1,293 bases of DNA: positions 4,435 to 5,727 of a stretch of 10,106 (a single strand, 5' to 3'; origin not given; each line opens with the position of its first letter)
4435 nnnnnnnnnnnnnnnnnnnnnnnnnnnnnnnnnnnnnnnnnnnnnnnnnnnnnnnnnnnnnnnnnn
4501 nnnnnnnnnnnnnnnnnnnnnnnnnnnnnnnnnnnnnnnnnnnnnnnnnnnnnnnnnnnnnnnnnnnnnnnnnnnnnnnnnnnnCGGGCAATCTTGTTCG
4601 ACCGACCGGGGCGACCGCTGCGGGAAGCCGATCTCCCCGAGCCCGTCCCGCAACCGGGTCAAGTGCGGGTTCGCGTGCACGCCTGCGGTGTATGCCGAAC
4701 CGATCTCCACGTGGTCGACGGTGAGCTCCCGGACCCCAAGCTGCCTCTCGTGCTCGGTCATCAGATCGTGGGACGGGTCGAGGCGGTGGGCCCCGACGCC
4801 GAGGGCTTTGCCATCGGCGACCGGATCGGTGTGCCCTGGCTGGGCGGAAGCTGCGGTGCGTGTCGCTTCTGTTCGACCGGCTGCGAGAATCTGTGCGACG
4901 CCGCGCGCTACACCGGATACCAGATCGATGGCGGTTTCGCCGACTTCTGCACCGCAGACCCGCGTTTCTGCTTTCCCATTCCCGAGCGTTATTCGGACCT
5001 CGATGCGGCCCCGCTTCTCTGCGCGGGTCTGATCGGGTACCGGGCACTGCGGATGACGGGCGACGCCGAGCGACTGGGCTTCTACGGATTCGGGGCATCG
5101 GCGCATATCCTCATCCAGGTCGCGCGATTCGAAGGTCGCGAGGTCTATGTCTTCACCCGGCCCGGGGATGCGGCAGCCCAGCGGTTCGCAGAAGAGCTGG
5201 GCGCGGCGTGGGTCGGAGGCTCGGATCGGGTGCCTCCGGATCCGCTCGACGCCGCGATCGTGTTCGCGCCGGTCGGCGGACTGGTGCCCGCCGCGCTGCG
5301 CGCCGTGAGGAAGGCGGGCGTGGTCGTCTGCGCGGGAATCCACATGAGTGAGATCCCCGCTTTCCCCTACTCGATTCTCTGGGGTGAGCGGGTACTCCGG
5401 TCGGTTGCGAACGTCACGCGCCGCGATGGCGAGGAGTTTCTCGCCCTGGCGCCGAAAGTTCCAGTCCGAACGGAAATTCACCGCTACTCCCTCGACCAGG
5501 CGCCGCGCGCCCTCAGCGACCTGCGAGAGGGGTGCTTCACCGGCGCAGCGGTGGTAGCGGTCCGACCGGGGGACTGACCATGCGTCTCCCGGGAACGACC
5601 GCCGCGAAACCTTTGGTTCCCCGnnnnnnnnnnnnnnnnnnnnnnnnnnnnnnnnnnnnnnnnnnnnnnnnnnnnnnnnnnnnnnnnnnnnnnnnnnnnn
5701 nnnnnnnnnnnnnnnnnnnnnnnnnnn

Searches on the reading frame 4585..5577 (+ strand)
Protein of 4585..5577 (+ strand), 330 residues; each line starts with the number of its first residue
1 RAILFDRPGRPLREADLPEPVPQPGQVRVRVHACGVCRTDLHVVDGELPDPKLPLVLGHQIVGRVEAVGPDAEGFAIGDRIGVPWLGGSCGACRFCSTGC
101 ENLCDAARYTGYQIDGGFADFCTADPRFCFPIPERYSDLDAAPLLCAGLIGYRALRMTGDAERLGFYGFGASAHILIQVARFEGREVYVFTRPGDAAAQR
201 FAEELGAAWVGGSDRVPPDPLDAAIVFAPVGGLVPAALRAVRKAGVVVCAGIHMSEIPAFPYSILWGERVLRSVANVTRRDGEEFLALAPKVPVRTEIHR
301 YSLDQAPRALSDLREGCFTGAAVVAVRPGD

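Call 4: search_protein_families(library=pfam, proteins=[window:4585-5577:+], max_evalue=0.01)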
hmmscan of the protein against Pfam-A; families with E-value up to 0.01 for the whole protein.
window:4585-5577:+ (330 aa): 2 families
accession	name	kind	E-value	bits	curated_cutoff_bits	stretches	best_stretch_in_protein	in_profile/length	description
PF08240.17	ADH_N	-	6.1e-31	107.2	23.5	1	23-134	1-104/104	Alcohol dehydrogenase GroES-like domain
PF00107.32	ADH_zinc_N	-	0.00024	21.5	31.8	1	174-288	4-126/129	Zinc-binding dehydrogenase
